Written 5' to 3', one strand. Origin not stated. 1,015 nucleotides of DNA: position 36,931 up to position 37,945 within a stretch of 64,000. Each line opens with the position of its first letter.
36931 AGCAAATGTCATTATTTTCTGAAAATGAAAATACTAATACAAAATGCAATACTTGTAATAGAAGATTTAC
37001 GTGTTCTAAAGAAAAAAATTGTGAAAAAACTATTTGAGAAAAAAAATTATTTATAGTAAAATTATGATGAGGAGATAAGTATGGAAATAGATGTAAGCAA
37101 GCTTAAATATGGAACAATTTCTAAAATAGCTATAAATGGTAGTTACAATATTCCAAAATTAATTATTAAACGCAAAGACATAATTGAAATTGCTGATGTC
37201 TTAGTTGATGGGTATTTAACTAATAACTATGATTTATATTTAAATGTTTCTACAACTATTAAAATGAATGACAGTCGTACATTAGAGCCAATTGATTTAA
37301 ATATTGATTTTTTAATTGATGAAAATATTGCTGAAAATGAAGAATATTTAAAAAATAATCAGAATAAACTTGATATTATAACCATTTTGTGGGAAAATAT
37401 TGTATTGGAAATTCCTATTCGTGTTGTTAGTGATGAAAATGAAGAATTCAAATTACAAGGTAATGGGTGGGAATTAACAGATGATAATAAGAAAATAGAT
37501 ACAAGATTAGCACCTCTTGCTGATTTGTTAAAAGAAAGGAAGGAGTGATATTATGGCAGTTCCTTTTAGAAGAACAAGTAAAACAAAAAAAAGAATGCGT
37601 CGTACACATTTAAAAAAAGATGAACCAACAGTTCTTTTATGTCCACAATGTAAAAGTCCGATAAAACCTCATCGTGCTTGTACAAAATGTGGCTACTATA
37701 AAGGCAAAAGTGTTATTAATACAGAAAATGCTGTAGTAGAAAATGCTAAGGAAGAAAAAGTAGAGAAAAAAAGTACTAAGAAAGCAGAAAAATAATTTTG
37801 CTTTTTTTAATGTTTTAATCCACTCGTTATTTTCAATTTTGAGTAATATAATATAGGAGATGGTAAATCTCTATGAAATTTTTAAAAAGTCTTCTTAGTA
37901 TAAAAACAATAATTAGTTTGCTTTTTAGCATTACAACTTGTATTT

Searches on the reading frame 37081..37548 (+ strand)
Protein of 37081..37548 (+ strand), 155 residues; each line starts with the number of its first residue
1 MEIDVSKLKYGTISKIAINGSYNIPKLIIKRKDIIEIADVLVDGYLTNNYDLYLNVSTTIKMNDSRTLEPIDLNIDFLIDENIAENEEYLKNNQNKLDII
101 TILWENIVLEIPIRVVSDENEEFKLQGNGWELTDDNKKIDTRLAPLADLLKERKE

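Call 3: search_protein_families(library=pfam, proteins=[window:37081-37548:+], max_evalue=0.01)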
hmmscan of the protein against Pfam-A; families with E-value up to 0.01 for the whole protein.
window:37081-37548:+ (155 aa): 1 family
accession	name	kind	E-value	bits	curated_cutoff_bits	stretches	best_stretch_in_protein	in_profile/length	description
PF02620.22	YceD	-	6.4e-12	46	33.2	1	54-149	3-118/119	Large ribosomal RNA subunit accumulation protein YceD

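Call 4: search_protein_families(library=ncbifam, proteins=[window:37081-37548:+], max_evalue=0.01)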
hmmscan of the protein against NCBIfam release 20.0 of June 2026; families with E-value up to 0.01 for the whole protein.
window:37081-37548:+ (155 aa): 0 families

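Call 68: find_homologous_proteins(query=window:37081-37548:+, max_evalue=1e-10)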
Query window:37081-37548:+ (155 aa): 10 proteins with E <= 1e-10 among 63 candidates.
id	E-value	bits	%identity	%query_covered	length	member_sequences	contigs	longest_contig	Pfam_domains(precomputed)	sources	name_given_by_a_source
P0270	5.6e-91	320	100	100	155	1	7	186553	PF02620.23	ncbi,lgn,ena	-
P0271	5.4e-64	233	74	100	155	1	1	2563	PF02620.23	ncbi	-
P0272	1.1e-21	96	46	91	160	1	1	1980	PF02620.23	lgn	-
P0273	2.2e-16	78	36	97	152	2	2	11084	PF02620.23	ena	-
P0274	3.5e-15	75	40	85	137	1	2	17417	PF02620.23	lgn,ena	-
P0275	3.5e-15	75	41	85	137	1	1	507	PF02620.23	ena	-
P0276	1.9e-14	72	40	85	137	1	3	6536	PF02620.23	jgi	-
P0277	3.5e-14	71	39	85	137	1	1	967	PF02620.23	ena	-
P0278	4.9e-14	71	40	85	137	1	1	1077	PF02620.23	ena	-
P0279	4.0e-13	68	38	88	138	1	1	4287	PF02620.23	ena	-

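Call 69: find_encoding_contigs(protein=P0271, flank=5000, max_places=2)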
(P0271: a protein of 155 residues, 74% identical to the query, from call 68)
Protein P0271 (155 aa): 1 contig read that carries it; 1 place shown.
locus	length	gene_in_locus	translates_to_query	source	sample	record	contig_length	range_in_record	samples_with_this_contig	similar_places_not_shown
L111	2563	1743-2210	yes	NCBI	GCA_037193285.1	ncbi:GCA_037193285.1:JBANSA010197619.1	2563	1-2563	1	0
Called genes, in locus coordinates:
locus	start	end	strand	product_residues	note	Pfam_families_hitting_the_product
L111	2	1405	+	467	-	?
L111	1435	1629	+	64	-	-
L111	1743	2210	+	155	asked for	PF02620:YceD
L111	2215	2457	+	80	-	PF01783:Ribosomal_L32p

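Call 70: find_encoding_contigs(protein=P0273, flank=5000, max_places=2)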
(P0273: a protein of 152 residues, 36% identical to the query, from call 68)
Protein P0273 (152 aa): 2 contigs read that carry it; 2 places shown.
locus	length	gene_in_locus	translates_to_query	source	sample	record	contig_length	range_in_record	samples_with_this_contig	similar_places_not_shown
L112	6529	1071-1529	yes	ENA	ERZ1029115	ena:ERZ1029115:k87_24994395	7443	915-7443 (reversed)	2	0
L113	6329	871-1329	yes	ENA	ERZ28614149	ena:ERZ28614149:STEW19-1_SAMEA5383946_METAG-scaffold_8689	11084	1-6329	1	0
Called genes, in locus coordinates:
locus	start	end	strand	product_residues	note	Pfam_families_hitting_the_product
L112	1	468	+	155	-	?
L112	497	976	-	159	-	PF18955:DUF5698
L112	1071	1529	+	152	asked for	PF02620:YceD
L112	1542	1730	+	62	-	PF01783:Ribosomal_L32p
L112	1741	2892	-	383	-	PF01098:FTSW_RODA_SPOVE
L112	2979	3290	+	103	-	-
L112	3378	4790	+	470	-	PF00224:PK, PF02887:PK_C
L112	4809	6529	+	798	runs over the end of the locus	PF01055:Glyco_hydro_31_2nd, PF21365:Glyco_hydro_31_3rd, PF17137:DUF5110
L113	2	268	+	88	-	?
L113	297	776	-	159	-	PF18955:DUF5698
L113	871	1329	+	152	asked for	PF02620:YceD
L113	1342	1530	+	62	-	PF01783:Ribosomal_L32p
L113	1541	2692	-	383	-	PF01098:FTSW_RODA_SPOVE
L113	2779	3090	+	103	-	-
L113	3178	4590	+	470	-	PF00224:PK, PF02887:PK_C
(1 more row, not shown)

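Call 71: find_encoding_contigs(protein=P0274, flank=5000, max_places=2)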
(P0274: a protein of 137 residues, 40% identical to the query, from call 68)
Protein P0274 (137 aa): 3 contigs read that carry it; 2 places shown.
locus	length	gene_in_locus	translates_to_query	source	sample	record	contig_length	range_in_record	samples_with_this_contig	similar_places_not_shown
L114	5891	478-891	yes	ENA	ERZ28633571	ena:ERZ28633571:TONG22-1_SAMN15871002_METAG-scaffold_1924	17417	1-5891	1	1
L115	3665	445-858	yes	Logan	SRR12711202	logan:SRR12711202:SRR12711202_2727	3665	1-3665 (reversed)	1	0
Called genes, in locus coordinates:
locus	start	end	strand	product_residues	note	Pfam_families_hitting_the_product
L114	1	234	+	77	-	?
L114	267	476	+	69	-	PF03672:UPF0154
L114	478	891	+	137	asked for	PF02620:YceD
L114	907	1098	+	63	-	PF01783:Ribosomal_L32p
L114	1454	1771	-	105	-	PF08863:YolD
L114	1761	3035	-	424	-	PF00817:IMS, PF11798:IMS_HHH, PF21999:IMS_HHH_1, PF11799:IMS_C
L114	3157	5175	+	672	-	PF01751:Toprim, PF01131:Topoisom_bac, PF01396:Zn_ribbon_Top1, PF02150:Zn_ribbon_RPB9 (faint), PF01396:Zn_ribbon_Top1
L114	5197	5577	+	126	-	-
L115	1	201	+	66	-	?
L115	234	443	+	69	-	PF03672:UPF0154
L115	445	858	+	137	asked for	PF02620:YceD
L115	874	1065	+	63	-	PF01783:Ribosomal_L32p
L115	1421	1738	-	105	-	PF08863:YolD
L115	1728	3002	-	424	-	PF00817:IMS, PF11798:IMS_HHH, PF21999:IMS_HHH_1, PF11799:IMS_C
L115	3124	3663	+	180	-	?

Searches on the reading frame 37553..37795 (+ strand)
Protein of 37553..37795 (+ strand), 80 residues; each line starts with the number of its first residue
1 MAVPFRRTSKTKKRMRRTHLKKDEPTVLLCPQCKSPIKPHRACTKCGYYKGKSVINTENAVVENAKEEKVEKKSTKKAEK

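Call 3: search_protein_families(library=pfam, proteins=[window:37553-37795:+], max_evalue=0.01)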
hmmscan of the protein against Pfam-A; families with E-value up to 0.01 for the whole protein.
window:37553-37795:+ (80 aa): 4 families
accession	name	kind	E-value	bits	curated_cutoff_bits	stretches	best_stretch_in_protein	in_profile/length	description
PF01783.29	Ribosomal_L32p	-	6.1e-22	78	21.3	1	2-56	1-55/56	Ribosomal L32p protein family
PF07191.17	Zn_ribbon_6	-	0.00089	19.6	25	1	21-49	23-51/67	Double zinc ribbon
PF12773.13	DZR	-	0.0042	17.7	27.3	1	29-47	14-31/45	Double zinc ribbon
PF21533.2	EHMT1-2_CRR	-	0.0059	17.4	27.5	1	14-50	22-56/94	Histone-lysine N-methyltransferase EHMT1/EHMT2, Cys-rich region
